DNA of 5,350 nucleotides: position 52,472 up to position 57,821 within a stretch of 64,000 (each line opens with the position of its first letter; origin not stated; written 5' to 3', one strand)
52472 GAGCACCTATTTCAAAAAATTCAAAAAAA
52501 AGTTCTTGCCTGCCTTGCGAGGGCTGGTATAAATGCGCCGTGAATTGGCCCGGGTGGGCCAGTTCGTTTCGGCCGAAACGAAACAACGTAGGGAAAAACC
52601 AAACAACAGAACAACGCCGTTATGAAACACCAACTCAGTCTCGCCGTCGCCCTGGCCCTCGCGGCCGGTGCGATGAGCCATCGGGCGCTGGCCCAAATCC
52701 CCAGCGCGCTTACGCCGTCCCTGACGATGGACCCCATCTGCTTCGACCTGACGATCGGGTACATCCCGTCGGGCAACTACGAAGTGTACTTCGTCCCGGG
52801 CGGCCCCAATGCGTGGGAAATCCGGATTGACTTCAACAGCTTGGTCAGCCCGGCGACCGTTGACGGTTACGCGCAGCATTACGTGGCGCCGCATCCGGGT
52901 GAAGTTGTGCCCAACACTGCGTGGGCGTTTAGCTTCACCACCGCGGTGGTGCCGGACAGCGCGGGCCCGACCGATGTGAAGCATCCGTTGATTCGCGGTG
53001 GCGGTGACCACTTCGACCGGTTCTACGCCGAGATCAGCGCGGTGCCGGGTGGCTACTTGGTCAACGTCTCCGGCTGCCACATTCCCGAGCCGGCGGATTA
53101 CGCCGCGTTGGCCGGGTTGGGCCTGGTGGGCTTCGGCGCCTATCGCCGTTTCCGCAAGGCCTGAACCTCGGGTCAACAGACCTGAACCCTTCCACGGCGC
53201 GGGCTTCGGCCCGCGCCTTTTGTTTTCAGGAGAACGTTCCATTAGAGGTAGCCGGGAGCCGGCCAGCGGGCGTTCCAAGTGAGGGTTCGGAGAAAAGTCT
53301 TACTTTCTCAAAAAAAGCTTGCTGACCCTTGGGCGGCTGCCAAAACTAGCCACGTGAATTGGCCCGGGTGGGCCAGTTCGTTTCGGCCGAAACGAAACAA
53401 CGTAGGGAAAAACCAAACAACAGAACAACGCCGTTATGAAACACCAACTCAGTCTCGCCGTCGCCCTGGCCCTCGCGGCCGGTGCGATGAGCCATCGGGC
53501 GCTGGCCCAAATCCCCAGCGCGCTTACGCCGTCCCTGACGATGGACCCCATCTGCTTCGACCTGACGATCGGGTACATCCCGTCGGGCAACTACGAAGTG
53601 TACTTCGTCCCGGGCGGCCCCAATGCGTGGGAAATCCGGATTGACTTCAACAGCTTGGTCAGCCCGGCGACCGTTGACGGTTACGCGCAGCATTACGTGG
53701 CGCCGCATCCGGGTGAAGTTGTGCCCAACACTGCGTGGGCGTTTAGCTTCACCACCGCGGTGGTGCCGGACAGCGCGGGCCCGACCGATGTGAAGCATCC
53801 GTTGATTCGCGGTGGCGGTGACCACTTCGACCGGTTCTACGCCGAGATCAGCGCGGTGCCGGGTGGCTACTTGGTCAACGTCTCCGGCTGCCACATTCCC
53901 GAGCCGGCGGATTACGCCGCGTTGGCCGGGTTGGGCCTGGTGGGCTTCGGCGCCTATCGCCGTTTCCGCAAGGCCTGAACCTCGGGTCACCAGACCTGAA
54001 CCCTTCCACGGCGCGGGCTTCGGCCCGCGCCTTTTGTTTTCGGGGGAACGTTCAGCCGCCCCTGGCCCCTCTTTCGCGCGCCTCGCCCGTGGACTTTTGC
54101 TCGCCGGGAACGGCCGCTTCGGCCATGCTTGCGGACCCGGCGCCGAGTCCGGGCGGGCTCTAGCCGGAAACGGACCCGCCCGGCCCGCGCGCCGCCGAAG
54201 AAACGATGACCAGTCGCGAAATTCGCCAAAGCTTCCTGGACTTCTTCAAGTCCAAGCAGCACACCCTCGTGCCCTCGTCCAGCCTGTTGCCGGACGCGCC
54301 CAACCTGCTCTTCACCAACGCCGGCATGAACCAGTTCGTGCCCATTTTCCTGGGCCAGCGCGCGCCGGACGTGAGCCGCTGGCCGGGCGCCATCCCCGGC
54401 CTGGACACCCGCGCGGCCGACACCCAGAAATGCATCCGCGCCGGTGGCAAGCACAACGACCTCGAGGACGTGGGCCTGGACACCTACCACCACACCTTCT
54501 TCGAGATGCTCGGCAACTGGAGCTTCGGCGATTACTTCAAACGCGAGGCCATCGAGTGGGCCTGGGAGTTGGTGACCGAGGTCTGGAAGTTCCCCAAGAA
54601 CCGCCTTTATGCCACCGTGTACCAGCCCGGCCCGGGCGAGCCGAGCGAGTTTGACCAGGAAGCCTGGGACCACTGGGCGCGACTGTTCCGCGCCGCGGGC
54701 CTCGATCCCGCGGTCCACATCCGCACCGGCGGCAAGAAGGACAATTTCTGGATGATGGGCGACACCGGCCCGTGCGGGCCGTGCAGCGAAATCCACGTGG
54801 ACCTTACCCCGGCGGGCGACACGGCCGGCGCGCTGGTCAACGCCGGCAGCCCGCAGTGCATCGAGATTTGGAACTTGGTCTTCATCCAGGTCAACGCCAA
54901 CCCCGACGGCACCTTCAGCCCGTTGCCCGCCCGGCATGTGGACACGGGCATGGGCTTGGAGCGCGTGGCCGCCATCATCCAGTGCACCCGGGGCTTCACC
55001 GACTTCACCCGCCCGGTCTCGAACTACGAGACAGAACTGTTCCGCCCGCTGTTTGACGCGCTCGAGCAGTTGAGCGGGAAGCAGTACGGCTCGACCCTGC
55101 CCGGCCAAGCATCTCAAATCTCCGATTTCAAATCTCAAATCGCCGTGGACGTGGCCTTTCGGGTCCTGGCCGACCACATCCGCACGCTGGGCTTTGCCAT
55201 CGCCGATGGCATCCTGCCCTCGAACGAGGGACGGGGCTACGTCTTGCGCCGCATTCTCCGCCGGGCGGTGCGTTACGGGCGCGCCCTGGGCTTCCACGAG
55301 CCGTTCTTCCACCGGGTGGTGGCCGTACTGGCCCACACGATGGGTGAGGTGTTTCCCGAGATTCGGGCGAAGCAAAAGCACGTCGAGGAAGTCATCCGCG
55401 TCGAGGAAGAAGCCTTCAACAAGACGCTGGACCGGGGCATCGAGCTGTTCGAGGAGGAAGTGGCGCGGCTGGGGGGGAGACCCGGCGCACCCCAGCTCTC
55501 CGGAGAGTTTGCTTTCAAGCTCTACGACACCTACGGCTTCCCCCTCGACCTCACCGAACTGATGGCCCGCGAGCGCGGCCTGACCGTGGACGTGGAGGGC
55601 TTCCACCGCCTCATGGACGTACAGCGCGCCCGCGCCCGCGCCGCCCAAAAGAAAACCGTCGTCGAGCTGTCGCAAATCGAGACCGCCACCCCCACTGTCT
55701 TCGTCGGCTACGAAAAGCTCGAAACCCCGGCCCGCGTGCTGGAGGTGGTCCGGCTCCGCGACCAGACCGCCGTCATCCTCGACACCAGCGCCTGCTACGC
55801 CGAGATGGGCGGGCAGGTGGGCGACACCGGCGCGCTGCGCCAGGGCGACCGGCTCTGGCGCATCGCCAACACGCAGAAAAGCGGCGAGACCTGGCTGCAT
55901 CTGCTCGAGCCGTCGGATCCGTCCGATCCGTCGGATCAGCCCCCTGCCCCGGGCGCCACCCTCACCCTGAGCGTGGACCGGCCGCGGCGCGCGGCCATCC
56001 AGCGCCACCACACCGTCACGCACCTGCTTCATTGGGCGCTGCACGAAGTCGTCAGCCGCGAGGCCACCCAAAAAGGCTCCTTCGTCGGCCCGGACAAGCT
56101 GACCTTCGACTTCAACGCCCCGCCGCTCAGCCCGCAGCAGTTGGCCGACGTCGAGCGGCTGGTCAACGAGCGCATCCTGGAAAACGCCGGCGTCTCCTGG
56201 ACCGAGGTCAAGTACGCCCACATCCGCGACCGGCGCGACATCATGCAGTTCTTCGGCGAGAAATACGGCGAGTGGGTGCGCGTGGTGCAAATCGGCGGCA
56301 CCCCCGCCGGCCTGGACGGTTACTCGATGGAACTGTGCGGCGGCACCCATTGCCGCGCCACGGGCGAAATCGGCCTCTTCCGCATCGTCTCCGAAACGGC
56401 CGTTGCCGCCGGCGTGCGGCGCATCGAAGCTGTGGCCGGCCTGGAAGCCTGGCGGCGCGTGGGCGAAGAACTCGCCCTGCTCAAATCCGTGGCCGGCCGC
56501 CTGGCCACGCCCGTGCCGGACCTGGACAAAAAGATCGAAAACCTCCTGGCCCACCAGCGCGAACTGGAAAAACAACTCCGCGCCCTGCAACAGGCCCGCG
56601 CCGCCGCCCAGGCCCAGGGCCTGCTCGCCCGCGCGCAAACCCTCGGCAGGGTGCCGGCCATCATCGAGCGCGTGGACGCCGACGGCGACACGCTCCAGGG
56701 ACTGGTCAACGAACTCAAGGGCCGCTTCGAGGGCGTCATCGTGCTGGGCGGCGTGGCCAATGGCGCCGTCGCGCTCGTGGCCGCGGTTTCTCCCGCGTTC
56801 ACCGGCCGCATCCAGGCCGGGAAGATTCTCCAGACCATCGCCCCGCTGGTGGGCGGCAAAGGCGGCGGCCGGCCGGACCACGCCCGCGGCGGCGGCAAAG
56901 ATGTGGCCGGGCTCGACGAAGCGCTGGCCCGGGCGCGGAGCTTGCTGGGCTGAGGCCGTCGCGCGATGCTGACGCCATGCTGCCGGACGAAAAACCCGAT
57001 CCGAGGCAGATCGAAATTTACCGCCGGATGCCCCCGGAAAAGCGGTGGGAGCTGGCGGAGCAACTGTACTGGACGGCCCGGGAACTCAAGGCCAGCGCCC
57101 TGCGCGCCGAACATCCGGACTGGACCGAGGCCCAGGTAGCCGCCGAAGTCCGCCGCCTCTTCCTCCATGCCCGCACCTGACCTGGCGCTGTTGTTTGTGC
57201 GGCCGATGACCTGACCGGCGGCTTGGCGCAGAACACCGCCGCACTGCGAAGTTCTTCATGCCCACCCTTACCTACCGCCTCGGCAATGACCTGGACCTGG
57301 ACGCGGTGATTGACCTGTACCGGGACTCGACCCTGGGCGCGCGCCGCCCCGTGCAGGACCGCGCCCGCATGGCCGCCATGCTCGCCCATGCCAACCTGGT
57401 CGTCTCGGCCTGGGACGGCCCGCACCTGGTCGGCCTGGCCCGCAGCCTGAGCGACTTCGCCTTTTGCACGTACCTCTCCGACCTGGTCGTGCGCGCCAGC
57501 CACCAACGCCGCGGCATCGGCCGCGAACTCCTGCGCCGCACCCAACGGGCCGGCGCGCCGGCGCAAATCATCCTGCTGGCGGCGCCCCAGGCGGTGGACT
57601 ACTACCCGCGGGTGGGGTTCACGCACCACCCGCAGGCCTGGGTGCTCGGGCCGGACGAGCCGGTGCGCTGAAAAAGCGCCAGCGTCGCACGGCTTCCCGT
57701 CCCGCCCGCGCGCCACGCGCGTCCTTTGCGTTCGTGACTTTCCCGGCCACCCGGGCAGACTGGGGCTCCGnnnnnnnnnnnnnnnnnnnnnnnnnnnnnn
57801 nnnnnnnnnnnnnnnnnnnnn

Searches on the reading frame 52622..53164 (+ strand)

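Call 23: search_protein_families(library=pfam, proteins=[window:52622-53164:+], max_evalue=0.01)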
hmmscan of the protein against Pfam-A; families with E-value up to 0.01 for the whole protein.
window:52622-53164:+ (180 aa): 1 family
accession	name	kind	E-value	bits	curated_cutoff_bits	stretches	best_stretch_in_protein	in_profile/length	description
PF07589.16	PEP-CTERM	-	0.0033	17.9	20.7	1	154-176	2-24/24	PEP-CTERM motif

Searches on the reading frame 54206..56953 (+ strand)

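Call 65: search_protein_families(library=pfam, proteins=[window:54206-56953:+], max_evalue=0.001)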
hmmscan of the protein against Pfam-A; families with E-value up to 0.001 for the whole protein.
window:54206-56953:+ (915 aa): 3 families
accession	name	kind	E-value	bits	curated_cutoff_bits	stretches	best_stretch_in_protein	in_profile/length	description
PF01411.24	tRNA-synt_2c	-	1.1e-179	598.9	30.3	1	5-568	1-532/552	tRNA synthetases class II (A)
PF07973.19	tRNA_SAD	-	1e-16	61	24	1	691-741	1-44/44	Threonyl and Alanyl tRNA synthetase second additional domain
PF02272.25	DHHA1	-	3.3e-11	44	25.9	1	818-914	4-100/102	DHHA1 domain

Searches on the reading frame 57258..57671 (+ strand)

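Call 65: search_protein_families(library=pfam, proteins=[window:57258-57671:+], max_evalue=0.001)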
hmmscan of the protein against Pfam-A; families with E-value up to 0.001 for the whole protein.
window:57258-57671:+ (137 aa): 4 families
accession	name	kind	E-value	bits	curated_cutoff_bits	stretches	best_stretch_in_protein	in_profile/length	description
PF13673.13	Acetyltransf_10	-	7.4e-11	42.6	23.6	1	36-123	20-109/128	Acetyltransferase (GNAT) domain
PF00583.31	Acetyltransf_1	-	1.7e-09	38.4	20.7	1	16-121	3-116/116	Acetyltransferase (GNAT) family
PF13508.13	Acetyltransf_7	-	2e-08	34.9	27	1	51-122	8-83/84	Acetyltransferase (GNAT) domain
PF13527.13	Acetyltransf_9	-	0.0003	21.2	25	0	6-123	2-126/127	Acetyltransferase (GNAT) domain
